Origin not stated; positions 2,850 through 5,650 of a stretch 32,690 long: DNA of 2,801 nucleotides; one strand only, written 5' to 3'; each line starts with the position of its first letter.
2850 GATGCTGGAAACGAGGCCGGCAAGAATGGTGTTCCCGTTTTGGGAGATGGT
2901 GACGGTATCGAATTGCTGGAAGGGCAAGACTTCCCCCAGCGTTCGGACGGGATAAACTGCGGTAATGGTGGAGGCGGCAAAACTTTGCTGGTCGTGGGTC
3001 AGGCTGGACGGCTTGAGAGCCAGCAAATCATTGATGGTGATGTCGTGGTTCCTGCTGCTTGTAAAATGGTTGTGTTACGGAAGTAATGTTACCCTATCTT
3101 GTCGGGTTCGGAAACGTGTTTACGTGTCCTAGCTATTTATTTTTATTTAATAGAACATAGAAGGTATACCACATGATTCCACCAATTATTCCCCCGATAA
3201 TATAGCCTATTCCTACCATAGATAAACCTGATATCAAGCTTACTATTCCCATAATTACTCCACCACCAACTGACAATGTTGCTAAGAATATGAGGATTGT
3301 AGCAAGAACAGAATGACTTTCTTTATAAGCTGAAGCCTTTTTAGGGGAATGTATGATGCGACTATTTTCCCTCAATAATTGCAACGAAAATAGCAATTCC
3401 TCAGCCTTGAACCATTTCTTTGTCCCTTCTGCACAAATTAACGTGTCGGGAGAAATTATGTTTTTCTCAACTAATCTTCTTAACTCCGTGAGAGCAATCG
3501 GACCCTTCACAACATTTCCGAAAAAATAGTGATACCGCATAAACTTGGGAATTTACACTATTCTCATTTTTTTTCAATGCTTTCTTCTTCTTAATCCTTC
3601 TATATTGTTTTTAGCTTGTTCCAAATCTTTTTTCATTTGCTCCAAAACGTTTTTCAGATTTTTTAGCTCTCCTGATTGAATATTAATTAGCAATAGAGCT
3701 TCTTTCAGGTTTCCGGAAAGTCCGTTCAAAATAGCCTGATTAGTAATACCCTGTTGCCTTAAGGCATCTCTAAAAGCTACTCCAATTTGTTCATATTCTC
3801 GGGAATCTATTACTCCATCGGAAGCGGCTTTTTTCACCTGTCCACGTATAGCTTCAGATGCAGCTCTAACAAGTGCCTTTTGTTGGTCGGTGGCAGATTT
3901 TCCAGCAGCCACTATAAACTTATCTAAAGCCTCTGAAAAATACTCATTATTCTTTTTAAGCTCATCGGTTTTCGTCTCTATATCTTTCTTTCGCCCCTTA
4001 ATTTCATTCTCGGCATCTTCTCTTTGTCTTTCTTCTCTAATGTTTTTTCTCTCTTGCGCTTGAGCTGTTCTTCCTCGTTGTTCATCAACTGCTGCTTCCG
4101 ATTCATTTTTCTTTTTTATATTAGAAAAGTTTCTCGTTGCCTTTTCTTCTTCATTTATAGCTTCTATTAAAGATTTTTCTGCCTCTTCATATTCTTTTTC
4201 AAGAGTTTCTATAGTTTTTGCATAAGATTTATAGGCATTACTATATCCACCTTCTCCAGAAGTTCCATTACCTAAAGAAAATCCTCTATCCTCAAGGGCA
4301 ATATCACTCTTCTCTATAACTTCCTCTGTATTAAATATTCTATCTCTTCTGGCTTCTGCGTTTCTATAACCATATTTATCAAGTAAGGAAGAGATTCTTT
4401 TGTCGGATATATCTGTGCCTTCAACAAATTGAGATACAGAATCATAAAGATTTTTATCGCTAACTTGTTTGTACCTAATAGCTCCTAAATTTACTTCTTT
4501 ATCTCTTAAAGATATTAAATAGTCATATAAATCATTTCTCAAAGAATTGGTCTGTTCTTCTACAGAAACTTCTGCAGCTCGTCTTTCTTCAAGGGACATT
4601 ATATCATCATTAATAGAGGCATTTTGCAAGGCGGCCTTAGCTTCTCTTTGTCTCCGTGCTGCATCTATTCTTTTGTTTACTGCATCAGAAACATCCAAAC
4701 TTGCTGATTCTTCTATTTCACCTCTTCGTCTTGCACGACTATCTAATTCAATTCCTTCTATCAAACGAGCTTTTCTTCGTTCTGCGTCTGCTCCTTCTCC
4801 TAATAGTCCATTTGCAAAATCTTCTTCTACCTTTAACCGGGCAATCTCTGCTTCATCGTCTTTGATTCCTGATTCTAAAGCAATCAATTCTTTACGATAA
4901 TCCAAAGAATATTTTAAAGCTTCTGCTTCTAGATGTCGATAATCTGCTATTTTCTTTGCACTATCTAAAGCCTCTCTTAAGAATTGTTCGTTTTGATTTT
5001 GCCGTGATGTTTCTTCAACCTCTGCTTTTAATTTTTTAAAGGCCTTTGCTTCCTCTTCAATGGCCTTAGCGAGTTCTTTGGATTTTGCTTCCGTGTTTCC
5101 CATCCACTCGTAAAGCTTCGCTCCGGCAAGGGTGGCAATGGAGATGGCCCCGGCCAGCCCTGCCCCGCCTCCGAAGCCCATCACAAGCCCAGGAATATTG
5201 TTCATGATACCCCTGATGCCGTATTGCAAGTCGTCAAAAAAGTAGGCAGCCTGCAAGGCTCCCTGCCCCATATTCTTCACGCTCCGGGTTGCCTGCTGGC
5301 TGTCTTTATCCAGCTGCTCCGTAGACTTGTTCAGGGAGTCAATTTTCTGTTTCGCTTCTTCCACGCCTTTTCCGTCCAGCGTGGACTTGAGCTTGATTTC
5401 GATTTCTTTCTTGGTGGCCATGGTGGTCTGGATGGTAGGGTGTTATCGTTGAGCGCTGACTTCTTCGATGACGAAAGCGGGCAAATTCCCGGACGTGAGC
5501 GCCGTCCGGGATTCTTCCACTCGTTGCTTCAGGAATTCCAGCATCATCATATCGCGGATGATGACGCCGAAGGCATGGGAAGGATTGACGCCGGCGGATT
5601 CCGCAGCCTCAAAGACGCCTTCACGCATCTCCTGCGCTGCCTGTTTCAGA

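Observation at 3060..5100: Low-GC block makes a chimeric tape-measure-like gene and carries a DUF4339-TM moron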

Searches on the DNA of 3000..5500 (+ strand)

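Call 8: search_dna_similar(query=window:3000-5500:+, collection=phages, mode=distant)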
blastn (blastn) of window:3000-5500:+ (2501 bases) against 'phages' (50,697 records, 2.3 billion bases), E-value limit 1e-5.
Records with a match: 1; places in all: 1; records where one place covers at least 80% of the query: 1.
Best place of each record, by identity: >=99% 1.
By first word of the organism name: Akkermansia 1.
By host as written in the record: Akkermansia muciniphila NBRC 114322 1.
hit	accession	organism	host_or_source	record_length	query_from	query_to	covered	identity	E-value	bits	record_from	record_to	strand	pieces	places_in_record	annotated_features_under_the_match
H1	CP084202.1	Akkermansia phage DTMo-2021a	Akkermansia muciniphila NBRC 114322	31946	1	2501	100%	100.0%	0e+0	4511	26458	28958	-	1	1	record has no annotation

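Call 9: get_annotated_region(hit=H1, flank=20000)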
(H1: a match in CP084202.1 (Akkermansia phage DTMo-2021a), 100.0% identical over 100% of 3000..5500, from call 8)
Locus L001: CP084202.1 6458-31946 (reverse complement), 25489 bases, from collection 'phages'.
description: Akkermansia phage DTMo-2021a, complete sequence.
organism: Akkermansia phage DTMo-2021a (NCBI taxid 2879120)
taxonomy: Viruses; Duplodnaviria; Heunggongvirae; Uroviricota; Caudoviricetes
host: Akkermansia muciniphila NBRC 114322; source: -; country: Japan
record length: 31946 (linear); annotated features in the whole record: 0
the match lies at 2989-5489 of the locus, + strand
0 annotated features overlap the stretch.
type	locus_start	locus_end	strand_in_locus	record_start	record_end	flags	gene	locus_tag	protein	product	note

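Call 119: search_dna_similar(query=window:3072-5061:+, collection=plasmids, mode=distant, max_rows=5)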
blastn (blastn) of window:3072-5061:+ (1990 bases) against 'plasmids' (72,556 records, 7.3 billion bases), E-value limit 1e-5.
No match.

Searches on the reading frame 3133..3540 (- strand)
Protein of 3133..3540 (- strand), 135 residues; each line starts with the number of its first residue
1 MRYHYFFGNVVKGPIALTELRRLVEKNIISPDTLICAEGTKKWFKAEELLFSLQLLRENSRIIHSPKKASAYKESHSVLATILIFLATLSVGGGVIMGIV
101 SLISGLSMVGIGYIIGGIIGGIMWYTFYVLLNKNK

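Call 6: search_protein_families(library=pfam, proteins=[window:3133-3540:-], max_evalue=0.01)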
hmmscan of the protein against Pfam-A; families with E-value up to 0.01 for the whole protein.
window:3133-3540:- (135 aa): 2 families
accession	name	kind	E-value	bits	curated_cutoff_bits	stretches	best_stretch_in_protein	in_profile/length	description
PF14237.11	GYF_2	-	2e-08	34.3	25.8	1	3-48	1-46/50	GYF domain 2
PF25531.1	GYF_ATXR3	-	0.0055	17.5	27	1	10-44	11-45/48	Histone-lysine N-methyltransferase ATXR3, GYF domain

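Call 7: search_protein_families(library=phrogs, proteins=[window:3133-3540:-], max_evalue=0.01)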
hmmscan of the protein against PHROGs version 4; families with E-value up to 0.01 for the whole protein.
window:3133-3540:- (135 aa): 0 families

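Call 64: find_homologous_proteins(query=window:3133-3540:-, max_evalue=0.001)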
Query window:3133-3540:- (135 aa): 23 proteins with E <= 0.001 among 79 candidates.
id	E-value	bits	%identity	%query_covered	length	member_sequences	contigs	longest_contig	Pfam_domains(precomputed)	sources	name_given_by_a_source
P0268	3.8e-79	281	98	100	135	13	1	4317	PF14237.12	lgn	-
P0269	2.5e-68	246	84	100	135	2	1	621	PF14237.12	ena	-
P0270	9.7e-67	241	82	100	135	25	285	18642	PF14237.12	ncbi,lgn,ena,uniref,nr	ncbi:DUF4339 domain-containing protein [uncultured Akkermansia sp.]|uniref:DUF4339 domain-containing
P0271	5.6e-47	177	61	100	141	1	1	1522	PF14237.12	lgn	-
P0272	3.5e-45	171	59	99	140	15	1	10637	PF14237.12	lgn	-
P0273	2.1e-42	162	56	99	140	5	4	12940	PF14237.12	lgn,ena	-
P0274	1.5e-40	156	56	99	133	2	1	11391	PF14237.12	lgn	-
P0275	2.6e-40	156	57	99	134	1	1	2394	PF14237.12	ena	-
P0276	3.2e-40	155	57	99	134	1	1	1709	PF14237.12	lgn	-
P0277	6.7e-40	154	56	99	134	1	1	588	PF14237.12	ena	-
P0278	1.6e-39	153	56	99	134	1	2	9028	PF14237.12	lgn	-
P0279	1.8e-39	153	56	99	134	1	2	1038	PF14237.12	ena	-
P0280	2.6e-39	152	56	99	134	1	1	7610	PF14237.12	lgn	-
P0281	2.6e-39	152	56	99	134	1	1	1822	PF14237.12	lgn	-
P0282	3.4e-39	152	56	99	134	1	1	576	PF14237.12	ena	-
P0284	7.0e-39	151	56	99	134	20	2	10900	PF14237.12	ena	-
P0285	7.4e-39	151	55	99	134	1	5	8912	PF14237.12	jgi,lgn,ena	jgi:hypothetical protein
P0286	8.7e-39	151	56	99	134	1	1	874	PF14237.12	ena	-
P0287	1.4e-38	150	56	99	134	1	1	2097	PF14237.12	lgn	-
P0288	1.5e-38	150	56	99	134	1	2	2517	PF14237.12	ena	-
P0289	1.6e-37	147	55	99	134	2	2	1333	PF14237.12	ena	-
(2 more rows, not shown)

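Call 99: search_protein_families(library=padloc, proteins=[window:3133-3540:-], max_evalue=0.01)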
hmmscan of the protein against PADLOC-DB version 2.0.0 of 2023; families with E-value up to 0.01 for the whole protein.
window:3133-3540:- (135 aa): 0 families

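Call 115: search_protein_families(library=ncbifam, proteins=[window:3133-3540:-], max_evalue=0.01)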
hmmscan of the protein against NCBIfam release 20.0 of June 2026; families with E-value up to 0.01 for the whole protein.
window:3133-3540:- (135 aa): 1 family
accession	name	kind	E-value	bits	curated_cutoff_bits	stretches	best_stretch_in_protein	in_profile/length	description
NF033201.1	Vip_LPXTG_Lm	exception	0.0033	16.8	600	1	42-109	3-69/414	cell invasion LPXTG protein Vip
